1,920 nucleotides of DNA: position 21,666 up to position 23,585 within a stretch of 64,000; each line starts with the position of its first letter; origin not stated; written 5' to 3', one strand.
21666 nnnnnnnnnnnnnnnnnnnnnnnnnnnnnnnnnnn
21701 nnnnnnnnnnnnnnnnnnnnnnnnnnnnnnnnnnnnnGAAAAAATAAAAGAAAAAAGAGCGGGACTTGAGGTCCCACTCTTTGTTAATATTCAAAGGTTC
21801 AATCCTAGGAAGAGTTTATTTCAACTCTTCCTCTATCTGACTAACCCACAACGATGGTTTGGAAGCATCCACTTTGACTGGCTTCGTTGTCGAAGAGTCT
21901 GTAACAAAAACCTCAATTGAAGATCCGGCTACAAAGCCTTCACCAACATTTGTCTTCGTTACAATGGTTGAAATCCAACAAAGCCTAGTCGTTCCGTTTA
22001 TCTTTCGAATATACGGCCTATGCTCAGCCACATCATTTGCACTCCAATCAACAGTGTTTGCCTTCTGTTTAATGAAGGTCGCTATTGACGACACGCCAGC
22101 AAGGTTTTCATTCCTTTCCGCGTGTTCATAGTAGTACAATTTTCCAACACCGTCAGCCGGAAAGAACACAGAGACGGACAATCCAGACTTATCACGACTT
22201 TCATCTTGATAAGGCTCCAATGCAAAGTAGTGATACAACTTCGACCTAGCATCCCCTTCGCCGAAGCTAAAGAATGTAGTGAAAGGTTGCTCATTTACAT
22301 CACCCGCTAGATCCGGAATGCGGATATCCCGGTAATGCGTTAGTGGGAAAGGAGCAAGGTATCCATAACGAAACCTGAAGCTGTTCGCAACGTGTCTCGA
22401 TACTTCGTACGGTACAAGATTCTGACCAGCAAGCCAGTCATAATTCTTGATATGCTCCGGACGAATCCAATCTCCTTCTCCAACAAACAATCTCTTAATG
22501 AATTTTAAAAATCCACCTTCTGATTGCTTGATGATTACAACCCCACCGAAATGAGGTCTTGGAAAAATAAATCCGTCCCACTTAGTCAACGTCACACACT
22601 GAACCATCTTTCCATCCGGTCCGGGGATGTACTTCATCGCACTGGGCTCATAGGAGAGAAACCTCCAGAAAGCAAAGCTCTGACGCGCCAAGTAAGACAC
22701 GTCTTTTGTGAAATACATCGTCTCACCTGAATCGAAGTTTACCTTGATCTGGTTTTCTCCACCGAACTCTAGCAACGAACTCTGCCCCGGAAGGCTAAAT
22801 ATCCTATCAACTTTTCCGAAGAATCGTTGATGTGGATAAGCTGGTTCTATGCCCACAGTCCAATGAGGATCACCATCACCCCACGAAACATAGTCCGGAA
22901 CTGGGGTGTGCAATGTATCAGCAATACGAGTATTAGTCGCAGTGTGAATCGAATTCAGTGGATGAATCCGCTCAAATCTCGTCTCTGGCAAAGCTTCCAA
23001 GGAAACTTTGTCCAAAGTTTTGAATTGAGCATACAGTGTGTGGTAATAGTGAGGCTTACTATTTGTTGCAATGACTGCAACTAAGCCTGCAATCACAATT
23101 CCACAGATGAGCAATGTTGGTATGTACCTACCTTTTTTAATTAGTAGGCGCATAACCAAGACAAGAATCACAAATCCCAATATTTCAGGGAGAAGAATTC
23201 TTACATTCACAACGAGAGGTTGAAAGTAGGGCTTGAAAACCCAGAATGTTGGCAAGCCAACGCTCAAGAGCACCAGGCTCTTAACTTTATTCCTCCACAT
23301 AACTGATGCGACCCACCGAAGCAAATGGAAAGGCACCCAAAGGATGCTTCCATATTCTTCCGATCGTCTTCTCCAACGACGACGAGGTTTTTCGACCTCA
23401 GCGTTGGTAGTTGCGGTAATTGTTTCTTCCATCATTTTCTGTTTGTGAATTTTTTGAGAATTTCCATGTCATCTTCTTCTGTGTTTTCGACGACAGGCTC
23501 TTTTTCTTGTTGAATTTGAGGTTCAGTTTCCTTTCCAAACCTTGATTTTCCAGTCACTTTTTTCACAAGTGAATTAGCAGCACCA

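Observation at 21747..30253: An 8.5-kb compositionally distinct island of six uncharacterised genes, bracketed by two near-identical 34-bp hairpin repeats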

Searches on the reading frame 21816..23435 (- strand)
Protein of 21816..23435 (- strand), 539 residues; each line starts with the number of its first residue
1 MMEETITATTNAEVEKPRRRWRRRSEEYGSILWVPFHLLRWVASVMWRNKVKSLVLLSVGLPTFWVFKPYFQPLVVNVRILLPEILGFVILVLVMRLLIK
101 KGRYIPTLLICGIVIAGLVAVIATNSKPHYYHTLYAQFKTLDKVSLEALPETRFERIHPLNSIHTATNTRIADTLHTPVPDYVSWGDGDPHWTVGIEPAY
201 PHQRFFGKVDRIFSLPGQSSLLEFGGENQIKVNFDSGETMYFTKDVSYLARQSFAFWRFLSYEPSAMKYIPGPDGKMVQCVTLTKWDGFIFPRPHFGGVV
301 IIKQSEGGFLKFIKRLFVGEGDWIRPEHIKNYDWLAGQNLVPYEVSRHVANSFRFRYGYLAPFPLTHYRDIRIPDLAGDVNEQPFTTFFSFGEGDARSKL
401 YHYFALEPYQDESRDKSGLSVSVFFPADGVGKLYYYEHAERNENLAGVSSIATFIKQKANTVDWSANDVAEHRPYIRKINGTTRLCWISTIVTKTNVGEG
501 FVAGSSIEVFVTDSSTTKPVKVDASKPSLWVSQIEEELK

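Call 7: search_protein_families(library=pfam, proteins=[window:21816-23435:-], max_evalue=0.1)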
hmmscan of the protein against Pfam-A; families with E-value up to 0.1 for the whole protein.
window:21816-23435:- (539 aa): 0 families

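Call 8: search_protein_families(library=padloc, proteins=[window:21816-23435:-], max_evalue=0.1)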
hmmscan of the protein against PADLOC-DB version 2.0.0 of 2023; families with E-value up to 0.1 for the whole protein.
window:21816-23435:- (539 aa): 0 families

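Call 9: search_protein_families(library=ncbifam, proteins=[window:21816-23435:-], max_evalue=0.1)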
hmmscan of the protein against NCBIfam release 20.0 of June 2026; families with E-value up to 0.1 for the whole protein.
window:21816-23435:- (539 aa): 0 families

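Call 10: search_protein_families(library=phrogs, proteins=[window:21816-23435:-], max_evalue=0.1)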
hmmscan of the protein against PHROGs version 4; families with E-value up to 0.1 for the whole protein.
window:21816-23435:- (539 aa): 0 families

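Call 35: search_solved_structures(query=A5, max_evalue=1)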
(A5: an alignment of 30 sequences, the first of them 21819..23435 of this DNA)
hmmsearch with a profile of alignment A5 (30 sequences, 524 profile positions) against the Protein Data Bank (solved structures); distinct sequences matched with E-value up to 1: 0.

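Call 38: find_homologous_proteins(query=window:21816-23435:-)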
Query window:21816-23435:- (539 aa): 82 proteins with E <= 0.001 among 8000 candidates.
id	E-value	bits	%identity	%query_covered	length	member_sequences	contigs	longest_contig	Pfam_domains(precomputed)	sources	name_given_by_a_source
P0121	0.0e+0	1260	100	100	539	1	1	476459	-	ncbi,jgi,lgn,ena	ncbi:MAG: hypothetical protein WC087_00280 [Candidatus Paceibacterota bacterium]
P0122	4.2e-262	889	69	100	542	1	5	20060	-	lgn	-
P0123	7.3e-228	776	62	95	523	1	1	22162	-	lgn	-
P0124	9.6e-183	627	53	98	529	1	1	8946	-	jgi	jgi:hypothetical protein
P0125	7.9e-169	581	50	94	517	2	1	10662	-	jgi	jgi:hypothetical protein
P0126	1.9e-158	547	48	95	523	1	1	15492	-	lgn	-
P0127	1.3e-135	471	43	93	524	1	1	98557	-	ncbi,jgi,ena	-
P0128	1.1e-131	458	44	88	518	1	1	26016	-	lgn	-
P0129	1.6e-126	441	42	93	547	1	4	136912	-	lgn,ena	-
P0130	3.5e-123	430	40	93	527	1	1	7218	-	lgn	-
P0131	1.6e-119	418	41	99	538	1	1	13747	-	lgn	-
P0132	6.0e-119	416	41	94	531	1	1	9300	-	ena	-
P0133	5.5e-117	410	45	79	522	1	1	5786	-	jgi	-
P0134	2.4e-116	408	41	91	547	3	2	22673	-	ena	-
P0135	5.4e-116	407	45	80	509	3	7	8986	-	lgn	-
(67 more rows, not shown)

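Call 42: search_protein_families(library=pfam, alignment_id=A5, max_evalue=0.01)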
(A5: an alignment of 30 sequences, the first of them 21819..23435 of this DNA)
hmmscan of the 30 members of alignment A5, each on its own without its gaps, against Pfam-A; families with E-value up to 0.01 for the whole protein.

A. member 1, window:21819-23435:- (539 aa): 0 families

B. families by the number of members that match (of 30 scanned): 4 families
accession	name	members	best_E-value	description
PF13858.11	DUF4199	4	0.0001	Protein of unknown function (DUF4199)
PF07695.17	7TMR-DISM_7TM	1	0.00032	7TM diverse intracellular signalling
PF02322.20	Cyt_bd_oxida_II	1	0.00078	Cytochrome bd terminal oxidase subunit II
PF13796.11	Sensor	1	0.0051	Putative sensor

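Call 52: predict_structure(alignment_id=A6)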
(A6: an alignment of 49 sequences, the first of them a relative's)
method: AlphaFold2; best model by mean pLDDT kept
length: 539 residues; sequences in the alignment: 49
mean_pLDDT: 90.3   pTM: 0.87
mean pLDDT of the five models: 90.3, 90.3, 90.0, 89.7, 89.5
residues with pLDDT >= 90: 422; 70-90: 87; 50-70: 3; < 50: 27
segments of 3 or more residues with pLDDT < 50: 1-25
pLDDT, mean of each block of 10 residues (from residue 1): 41 45 51 83 92 94 95 95 91 95 95 92 88 96 97 93 90 88 89 96 95 94 91 96 96 95 97 95 94 96 93 95 97 96 97 96 88 82 93 93 95 81 98 96 92 93 91 95 95 83 85 96 94 94
secondary structure, 60 per line:
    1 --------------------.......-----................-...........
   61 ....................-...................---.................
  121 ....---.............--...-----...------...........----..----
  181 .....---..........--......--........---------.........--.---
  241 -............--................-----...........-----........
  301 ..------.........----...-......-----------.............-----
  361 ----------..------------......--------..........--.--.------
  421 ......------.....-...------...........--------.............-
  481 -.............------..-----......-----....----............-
elements in order: H21-27 H33-48 H50-80 H82-100 H104-124 H128-140 E143-145 E151-153 H160-170 E181-185 E189-198 H201-206 E209-216 E229-234 H246-253 H256-261 E262-271 E277-287 E293-302 H309-317 E322-324 H326-331 H343-355 E385-390 E399-408 E421-426 E433-437 H448-458 E467-479 E482-494 E508-513 E519-522 H527-538

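Call 73: search_dna_similar(query=window:21816-23435:-, collection=plasmids, mode=protein, max_rows=15)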
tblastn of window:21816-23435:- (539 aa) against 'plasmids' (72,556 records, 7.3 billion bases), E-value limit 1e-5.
No match.

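Call 74: search_dna_similar(query=window:21816-23435:-, collection=phages, mode=protein, max_rows=10)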
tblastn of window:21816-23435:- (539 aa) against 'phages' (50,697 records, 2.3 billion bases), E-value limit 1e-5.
No match.

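Call 111: search_protein_representatives(alignment_id=A6)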
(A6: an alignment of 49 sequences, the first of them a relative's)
Query: 49 sequences, 530 profile positions. Proteins with E-value up to 0.001 (for the whole library): 322; up to 1e-10: 201; up to 1e-30: 126. The best 150 are listed.
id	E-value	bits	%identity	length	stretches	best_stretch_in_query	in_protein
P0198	3.2e-210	715.6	-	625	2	70-524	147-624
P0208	3.8e-210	715.4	-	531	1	5-527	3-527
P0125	1.6e-206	703.5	-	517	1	18-524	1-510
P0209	9.7e-205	697.6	-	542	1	9-529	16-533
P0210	1.3e-204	697.1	-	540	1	3-529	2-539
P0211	4.4e-202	688.8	-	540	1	9-529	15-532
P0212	6.3e-201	685.0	-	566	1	7-528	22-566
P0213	9.1e-198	674.6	-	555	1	6-528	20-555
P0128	1.0e-197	674.3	-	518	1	20-528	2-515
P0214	2.1e-195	666.8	-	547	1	4-529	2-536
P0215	3.2e-195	666.2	-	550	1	7-529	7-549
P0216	2.8e-194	663.0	-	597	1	8-528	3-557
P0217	1.1e-193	661.1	-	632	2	68-529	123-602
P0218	9.6e-193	658.0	-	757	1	6-527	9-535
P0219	2.9e-192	656.4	-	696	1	7-528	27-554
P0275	7.9e-117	407.4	-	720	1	12-528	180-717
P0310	4.0e-54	200.5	-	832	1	40-505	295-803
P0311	2.1e-52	194.9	-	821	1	7-527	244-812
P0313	3.2e-51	190.9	-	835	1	47-506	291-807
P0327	1.8e-29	119.1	-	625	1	18-483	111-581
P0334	2.9e-24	102.0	-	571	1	29-478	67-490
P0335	2.8e-23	98.8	-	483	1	37-476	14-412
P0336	3.3e-23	98.5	-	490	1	42-487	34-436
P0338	1.3e-21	93.2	-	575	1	18-500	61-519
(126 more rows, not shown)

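Call 112: search_protein_families(library=pfam, proteins=[P0310, P0311, P0313, P0218, P0219, P0275, P0334, P0335, P0338, P0327], max_evalue=0.001)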
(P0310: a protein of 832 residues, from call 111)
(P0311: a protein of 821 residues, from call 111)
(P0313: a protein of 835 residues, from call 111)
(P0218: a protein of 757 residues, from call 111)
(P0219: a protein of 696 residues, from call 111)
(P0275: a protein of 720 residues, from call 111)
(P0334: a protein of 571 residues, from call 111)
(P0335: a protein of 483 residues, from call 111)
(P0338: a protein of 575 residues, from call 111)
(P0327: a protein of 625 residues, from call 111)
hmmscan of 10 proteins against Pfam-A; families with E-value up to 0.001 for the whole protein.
P0310 (832 aa): 0 families

P0311 (821 aa): 0 families

P0313 (835 aa): 0 families

P0218 (757 aa): 0 families

P0219 (696 aa): 0 families

P0275 (720 aa): 0 families

P0334 (571 aa): 0 families

P0335 (483 aa): 0 families

P0338 (575 aa): 0 families

P0327 (625 aa): 0 families

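Call 113: find_encoding_contigs(protein=P0311, flank=10000, max_places=2)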
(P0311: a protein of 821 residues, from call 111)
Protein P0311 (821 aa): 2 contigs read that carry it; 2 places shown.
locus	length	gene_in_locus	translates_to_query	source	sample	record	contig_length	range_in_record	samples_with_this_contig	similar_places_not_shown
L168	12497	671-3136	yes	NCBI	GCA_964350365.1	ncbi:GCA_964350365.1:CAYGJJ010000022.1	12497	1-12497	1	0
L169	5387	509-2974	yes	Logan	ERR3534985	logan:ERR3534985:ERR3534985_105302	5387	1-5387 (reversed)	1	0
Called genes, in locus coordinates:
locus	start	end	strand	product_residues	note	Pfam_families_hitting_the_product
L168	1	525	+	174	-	?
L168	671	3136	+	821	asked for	-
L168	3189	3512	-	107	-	-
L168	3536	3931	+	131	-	PF00410:Ribosomal_S8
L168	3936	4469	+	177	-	PF00347:Ribosomal_L6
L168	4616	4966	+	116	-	PF00861:Ribosomal_L18p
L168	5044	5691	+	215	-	PF00333:Ribosomal_S5, PF03719:Ribosomal_S5_C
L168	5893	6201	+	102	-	PF00828:Ribosomal_L27A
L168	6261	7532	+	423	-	PF00344:SecY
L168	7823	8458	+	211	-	-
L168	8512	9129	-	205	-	PF08433:KTI12 (faint), PF13189:Cytidylate_kin2, PF02224:Cytidylate_kin (faint), PF13207:AAA_17, PF13238:AAA_18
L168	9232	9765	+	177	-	PF00406:ADK, PF02223:Thymidylate_kin (faint), PF13207:AAA_17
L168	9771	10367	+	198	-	PF00406:ADK, PF13207:AAA_17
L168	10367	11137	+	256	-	PF00557:Peptidase_M24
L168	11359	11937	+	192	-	-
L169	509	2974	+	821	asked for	-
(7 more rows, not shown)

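Call 114: find_encoding_contigs(protein=P0335, flank=10000, max_places=2)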
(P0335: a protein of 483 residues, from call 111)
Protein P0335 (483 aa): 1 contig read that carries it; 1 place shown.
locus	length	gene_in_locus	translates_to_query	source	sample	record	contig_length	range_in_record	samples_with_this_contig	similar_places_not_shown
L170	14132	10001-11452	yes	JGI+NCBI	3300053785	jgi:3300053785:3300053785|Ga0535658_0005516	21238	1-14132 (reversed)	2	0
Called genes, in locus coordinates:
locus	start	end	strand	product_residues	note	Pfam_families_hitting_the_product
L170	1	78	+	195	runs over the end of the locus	-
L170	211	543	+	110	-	-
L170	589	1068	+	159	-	PF03331:LpxC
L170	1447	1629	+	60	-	-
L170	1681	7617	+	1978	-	PF19077:Big_13 (weak)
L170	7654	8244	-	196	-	PF01983:CofC, PF09837:DUF2064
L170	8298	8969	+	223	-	PF13462:Thioredoxin_4, PF01323:DSBA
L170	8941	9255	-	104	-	PF02643:DUF192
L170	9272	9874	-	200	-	PF00149:Metallophos, PF12850:Metallophos_2, PF14582:Metallophos_3 (faint)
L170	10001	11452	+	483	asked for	-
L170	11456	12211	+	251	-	PF00005:ABC_tran, PF13304:AAA_21 (weak)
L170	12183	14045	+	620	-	PF06160:EzrA (weak), PF10779:XhlA (faint), PF12698:ABC2_membrane_3, PF01061:ABC2_membrane (weak)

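Call 115: find_encoding_contigs(protein=P0336, flank=8000, max_places=2)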
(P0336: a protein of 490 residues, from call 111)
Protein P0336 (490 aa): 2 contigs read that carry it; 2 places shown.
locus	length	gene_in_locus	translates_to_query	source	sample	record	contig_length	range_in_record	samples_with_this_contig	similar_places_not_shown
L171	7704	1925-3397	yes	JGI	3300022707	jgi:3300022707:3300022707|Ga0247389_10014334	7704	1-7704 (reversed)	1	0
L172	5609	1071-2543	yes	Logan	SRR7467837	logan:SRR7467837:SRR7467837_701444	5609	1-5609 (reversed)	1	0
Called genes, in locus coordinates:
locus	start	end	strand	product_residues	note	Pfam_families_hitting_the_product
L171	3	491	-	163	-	?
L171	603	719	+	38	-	-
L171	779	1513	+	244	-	-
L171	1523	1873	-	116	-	-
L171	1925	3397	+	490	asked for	-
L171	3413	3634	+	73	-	-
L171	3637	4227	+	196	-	-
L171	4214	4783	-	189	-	-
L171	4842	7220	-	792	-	PF00479:G6PD_N, PF02781:G6PD_C, PF03446:NAD_binding_2, PF00393:6PGD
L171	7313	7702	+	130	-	?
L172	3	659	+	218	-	?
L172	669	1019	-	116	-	-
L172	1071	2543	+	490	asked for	-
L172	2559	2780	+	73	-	-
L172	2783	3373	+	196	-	-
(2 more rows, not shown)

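Call 116: find_encoding_contigs(protein=P0338, flank=8000, max_places=2)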
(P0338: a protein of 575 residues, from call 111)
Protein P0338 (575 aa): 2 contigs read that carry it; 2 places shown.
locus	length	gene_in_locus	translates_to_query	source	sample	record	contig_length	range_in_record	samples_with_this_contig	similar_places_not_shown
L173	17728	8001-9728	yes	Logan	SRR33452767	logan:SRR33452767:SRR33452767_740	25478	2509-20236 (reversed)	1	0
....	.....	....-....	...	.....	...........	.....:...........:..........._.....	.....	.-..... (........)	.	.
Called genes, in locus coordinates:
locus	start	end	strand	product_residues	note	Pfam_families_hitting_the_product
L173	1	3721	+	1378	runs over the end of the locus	PF28019:HmpF (weak)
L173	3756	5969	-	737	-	PF11614:FixG_C (faint), PF22067:Cep192_D3 (faint), PF10633:NPCBM_assoc (faint)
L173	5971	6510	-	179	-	-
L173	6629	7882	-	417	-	PF03448:MgtE_N, PF00571:CBS (faint), PF01769:MgtE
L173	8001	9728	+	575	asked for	-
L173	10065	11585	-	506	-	PF28494:GlyRS_ins_1 (faint), PF00587:tRNA-synt_2b, PF03129:HGTP_anticodon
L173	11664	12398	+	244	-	-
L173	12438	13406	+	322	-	PF01798:Nop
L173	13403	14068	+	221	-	PF01269:Fibrillarin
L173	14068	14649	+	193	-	-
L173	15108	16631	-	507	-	-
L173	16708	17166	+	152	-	-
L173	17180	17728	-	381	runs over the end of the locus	-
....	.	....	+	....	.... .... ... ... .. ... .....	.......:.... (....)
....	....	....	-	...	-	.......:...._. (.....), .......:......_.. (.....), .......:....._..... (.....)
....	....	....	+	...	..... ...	-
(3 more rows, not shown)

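Call 117: find_encoding_contigs(protein=P0334, flank=8000, max_places=2)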
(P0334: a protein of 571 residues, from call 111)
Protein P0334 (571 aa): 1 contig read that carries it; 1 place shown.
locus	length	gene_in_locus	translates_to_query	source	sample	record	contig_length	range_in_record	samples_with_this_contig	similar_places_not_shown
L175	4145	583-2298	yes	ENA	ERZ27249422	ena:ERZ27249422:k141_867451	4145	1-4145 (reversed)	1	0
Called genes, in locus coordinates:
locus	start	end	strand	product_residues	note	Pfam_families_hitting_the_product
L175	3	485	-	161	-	?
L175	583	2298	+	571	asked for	-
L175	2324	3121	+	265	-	PF07934:OGG_N (faint)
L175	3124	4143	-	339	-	?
